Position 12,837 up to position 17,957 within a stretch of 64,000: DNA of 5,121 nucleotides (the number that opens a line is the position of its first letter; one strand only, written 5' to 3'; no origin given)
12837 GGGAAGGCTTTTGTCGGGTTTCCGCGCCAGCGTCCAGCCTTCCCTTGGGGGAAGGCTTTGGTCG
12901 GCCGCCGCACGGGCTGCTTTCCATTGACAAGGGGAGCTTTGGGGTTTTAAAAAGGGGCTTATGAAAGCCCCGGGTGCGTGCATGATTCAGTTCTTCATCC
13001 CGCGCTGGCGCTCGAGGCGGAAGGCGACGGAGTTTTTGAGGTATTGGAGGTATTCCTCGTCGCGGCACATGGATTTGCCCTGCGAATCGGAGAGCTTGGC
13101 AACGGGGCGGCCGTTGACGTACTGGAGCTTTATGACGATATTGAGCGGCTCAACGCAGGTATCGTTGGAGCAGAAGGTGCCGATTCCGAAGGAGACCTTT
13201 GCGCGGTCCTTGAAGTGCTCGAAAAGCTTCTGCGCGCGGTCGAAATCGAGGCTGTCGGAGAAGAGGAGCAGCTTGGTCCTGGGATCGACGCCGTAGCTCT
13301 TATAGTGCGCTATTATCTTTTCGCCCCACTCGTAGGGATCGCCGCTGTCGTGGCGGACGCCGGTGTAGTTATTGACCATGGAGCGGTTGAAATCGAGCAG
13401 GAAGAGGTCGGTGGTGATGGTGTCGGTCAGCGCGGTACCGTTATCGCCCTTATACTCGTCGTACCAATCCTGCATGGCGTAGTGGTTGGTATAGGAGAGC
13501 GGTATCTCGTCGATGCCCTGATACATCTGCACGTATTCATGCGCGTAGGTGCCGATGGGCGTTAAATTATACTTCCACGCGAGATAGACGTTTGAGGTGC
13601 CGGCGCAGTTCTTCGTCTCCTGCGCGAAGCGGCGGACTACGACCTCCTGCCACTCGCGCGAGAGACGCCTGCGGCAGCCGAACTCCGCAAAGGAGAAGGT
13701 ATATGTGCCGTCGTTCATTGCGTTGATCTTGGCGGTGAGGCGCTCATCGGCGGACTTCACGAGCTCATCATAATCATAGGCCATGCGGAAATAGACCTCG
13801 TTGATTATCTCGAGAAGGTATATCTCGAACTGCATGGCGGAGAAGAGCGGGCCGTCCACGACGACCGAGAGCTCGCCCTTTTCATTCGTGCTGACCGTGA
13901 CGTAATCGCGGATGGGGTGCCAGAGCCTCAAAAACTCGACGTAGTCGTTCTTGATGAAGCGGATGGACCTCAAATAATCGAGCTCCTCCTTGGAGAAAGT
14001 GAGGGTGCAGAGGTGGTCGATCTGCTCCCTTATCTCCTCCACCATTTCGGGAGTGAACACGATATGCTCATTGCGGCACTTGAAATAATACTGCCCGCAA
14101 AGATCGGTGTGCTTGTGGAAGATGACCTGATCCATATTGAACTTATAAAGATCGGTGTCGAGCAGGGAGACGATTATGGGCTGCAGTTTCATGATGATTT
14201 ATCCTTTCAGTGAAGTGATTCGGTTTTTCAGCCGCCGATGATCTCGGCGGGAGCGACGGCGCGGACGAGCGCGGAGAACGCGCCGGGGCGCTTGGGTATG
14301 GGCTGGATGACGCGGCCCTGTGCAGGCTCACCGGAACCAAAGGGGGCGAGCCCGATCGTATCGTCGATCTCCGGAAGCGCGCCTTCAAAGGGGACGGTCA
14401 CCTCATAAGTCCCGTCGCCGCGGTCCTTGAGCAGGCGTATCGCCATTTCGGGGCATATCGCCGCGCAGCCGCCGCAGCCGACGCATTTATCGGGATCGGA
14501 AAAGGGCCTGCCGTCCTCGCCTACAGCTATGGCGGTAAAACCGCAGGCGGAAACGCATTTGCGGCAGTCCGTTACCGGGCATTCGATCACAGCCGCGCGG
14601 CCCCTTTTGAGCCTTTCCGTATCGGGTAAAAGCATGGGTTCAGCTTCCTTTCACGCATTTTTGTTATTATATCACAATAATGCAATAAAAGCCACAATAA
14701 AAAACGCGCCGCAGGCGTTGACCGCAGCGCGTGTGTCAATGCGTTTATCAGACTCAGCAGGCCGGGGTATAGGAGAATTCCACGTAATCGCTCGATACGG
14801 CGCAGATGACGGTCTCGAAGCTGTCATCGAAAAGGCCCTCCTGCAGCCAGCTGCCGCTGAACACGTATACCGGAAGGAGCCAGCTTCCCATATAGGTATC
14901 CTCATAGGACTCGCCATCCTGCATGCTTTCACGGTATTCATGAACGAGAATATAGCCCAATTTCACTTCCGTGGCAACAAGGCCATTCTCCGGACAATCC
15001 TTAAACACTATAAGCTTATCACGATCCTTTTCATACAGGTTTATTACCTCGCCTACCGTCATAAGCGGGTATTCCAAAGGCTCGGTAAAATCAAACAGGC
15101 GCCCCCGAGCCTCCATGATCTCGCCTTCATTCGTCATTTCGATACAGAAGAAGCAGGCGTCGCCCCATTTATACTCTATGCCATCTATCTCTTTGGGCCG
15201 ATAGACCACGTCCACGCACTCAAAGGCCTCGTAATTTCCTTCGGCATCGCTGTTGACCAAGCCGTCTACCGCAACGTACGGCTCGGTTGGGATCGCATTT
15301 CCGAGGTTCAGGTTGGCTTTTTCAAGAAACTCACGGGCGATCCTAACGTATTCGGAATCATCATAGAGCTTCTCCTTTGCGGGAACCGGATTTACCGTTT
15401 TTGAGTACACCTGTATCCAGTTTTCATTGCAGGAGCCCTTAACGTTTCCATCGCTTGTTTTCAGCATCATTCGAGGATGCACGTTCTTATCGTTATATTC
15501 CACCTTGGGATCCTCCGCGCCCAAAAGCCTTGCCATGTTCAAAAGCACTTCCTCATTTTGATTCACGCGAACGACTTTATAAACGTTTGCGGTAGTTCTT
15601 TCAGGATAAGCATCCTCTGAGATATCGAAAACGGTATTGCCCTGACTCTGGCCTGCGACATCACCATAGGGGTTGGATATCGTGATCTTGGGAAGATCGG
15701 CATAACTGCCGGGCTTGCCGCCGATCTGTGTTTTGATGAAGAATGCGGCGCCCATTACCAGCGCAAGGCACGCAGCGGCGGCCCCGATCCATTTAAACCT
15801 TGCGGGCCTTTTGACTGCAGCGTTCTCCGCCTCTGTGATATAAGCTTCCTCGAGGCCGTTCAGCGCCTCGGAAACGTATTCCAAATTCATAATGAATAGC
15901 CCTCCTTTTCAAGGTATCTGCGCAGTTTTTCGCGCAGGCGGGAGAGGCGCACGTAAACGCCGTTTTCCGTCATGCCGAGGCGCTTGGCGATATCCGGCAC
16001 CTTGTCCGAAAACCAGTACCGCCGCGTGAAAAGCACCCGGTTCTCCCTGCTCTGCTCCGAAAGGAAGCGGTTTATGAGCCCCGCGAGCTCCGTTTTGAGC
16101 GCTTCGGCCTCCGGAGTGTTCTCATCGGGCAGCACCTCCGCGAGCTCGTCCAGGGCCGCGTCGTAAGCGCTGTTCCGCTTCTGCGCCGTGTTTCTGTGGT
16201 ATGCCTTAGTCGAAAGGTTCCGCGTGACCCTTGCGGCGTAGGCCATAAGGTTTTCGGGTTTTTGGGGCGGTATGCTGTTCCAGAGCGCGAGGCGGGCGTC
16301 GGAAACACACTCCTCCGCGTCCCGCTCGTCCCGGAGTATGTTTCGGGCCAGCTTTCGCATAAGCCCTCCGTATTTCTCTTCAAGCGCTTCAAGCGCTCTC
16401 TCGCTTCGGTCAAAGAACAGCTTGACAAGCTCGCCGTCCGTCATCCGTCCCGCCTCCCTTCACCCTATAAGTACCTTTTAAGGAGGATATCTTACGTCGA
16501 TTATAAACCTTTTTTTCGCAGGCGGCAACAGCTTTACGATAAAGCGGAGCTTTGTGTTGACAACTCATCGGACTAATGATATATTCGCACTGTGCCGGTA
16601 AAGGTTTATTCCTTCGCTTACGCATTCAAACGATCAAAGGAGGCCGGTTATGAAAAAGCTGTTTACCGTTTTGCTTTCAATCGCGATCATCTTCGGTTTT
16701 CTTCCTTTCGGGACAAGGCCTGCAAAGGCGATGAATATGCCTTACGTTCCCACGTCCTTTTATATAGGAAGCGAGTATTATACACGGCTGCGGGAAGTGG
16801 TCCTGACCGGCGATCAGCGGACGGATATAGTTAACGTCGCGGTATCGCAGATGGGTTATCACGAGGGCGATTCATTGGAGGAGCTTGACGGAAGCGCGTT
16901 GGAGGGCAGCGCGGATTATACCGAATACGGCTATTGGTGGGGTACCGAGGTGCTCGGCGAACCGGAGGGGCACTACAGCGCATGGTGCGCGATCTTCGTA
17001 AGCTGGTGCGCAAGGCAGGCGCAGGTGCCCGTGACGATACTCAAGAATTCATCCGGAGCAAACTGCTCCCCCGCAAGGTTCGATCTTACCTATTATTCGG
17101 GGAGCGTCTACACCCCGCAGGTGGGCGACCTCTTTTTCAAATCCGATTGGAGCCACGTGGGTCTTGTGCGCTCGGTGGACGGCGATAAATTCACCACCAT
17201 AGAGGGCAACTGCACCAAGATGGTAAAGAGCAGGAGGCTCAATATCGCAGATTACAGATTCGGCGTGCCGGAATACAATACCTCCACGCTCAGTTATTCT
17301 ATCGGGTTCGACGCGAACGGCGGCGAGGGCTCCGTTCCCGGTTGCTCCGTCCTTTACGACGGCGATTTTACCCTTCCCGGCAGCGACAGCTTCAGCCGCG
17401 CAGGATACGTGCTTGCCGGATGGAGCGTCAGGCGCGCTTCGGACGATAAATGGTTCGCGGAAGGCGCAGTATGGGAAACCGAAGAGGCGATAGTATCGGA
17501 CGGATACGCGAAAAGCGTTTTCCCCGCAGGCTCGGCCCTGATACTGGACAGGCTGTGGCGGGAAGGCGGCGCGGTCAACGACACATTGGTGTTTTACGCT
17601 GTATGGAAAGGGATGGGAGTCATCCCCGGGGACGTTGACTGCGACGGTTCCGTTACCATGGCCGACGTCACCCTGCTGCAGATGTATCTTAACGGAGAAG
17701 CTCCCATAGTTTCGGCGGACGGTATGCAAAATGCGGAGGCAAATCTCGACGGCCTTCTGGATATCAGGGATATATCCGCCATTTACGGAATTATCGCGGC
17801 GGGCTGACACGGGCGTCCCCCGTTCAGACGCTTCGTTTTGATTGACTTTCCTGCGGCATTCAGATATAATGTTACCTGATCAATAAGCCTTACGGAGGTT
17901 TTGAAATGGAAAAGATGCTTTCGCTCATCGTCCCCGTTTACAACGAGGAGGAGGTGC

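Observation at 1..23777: Dense cluster of dockerin-tagged non-cellulolytic surface proteins (LRR, CHAP, peptidase) suggesting a cellulosome-like display system with unusual cargo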

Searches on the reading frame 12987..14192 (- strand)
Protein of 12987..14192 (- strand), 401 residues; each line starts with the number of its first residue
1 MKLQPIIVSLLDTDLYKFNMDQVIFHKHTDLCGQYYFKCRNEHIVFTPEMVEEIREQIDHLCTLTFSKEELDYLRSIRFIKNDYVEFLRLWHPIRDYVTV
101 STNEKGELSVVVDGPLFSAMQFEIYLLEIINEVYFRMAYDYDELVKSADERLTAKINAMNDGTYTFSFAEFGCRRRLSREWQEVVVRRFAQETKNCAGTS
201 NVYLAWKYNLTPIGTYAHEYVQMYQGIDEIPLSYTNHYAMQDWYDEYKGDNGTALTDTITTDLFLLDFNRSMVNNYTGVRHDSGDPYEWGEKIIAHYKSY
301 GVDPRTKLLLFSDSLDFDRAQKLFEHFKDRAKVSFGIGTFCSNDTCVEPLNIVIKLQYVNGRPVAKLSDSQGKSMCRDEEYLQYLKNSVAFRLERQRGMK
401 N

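Call 11: search_protein_families(library=pfam, proteins=[window:12987-14192:-], max_evalue=0.01)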
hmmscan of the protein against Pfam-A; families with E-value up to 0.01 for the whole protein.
window:12987-14192:- (401 aa): 2 families
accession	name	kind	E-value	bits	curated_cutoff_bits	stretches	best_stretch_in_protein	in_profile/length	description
PF04095.22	NAPRTase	-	9.4e-66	222.4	20.8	1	166-387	1-233/239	Nicotinate phosphoribosyltransferase (NAPRTase) family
PF17767.7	NAPRTase_N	-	5.1e-29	101.6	32.6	1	11-131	1-125/125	Nicotinate phosphoribosyltransferase (NAPRTase) N-terminal domain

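Call 16: find_encoding_contigs(protein=window:12987-14192:-, flank=10000, max_places=4)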
Protein window:12987-14192:- (401 aa): no gene with exactly this product is on record in the collection.

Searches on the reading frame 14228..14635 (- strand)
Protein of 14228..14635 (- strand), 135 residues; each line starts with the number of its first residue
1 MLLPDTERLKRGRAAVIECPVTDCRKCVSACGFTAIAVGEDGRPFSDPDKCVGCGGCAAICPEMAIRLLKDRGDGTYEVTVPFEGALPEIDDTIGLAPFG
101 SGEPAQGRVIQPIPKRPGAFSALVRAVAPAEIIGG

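Call 11: search_protein_families(library=pfam, proteins=[window:14228-14635:-], max_evalue=0.01)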
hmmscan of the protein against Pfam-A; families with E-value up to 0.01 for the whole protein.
window:14228-14635:- (135 aa): 10 families
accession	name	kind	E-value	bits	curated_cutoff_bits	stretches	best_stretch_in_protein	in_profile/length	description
PF12837.12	Fer4_6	-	1.9e-07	31.2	25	1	46-66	4-24/24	4Fe-4S binding domain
PF00037.32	Fer4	-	6.5e-07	29.3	21.1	1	47-67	4-24/24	4Fe-4S binding domain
PF13237.11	Fer4_10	-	1.9e-06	28.1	25.5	2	45-70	3-22/53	4Fe-4S dicluster domain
PF12838.12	Fer4_7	-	2.6e-06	28.2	27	1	23-63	4-50/52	4Fe-4S dicluster domain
PF13187.11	Fer4_9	-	3.8e-06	27.3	27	1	22-66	3-52/52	4Fe-4S dicluster domain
PF14697.11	Fer4_21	-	1.1e-05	25.9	35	1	23-67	10-58/59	4Fe-4S dicluster domain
PF12797.12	Fer4_2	-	2.2e-05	24.6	24.5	1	43-63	2-22/22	4Fe-4S binding domain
PF13484.11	Fer4_16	-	7.2e-05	23.9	30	1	50-68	1-19/66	4Fe-4S double cluster binding domain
PF12800.12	Fer4_4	-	8.7e-05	23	24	1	48-62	1-15/17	4Fe-4S binding domain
PF25160.1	LdpA_Fe-S-bd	-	8.8e-05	22.6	27.6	1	19-67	1-44/49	LdpA Fe-S cluster-binding domain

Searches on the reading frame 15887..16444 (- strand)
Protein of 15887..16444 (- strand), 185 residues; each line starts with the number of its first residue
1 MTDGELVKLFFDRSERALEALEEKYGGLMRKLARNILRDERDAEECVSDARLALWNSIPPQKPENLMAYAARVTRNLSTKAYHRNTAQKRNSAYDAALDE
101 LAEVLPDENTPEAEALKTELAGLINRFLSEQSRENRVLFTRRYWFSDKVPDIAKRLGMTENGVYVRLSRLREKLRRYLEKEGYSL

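Call 11: search_protein_families(library=pfam, proteins=[window:15887-16444:-], max_evalue=0.01)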
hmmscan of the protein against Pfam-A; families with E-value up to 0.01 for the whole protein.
window:15887-16444:- (185 aa): 4 families
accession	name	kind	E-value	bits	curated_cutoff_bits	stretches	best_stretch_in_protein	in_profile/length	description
PF04542.20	Sigma70_r2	-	6.2e-10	39.2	24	1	23-85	3-68/71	Sigma-70 region 2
PF08281.18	Sigma70_r4_2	-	1.6e-06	28.1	25.7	1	133-174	13-54/54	Sigma-70, region 4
PF07638.17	Sigma70_ECF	-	0.00012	22.4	21.1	1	30-178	31-183/185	ECF sigma factor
PF22451.2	NirdL-like_HTH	-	0.0081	16.2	27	0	151-173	21-43/47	Siroheme decarboxylase NirDL-like HTH domain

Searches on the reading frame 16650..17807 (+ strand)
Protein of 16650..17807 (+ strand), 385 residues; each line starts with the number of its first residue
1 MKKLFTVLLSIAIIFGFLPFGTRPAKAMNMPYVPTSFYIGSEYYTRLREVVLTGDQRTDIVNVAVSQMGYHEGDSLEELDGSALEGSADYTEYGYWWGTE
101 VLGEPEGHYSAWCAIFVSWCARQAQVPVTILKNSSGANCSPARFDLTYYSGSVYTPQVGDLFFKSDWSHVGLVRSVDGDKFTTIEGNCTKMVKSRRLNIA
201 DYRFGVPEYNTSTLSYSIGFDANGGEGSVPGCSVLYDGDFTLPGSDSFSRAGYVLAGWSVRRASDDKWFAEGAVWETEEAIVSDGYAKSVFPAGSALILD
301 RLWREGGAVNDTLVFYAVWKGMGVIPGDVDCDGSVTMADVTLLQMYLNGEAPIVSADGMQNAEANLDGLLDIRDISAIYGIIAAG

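Call 8: search_protein_families(library=pfam, proteins=[window:16650-17807:+], max_evalue=0.01)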
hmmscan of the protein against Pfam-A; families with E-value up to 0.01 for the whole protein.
window:16650-17807:+ (385 aa): 3 families
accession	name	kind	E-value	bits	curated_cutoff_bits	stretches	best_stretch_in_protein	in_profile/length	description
PF05257.22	CHAP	-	1.5e-09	38.7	26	1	109-187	5-81/81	CHAP domain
PF09479.16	Flg_new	-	7.8e-06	26.4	27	1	216-268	1-48/65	Listeria-Bacteroides repeat domain (List_Bact_rpt)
PF00404.24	Dockerin_1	-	7.9e-06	26.4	22.9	1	326-377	1-51/57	Dockerin type I domain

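Call 86: search_protein_families(library=ncbifam, proteins=[window:16650-17807:+], max_evalue=0.01)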
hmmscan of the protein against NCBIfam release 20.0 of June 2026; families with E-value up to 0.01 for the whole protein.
window:16650-17807:+ (385 aa): 1 family
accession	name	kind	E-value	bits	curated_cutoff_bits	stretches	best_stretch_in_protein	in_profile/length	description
TIGR02594.1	TIGR02594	subfamily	9.1e-06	26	70.55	1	111-197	40-122/132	TIGR02594 family protein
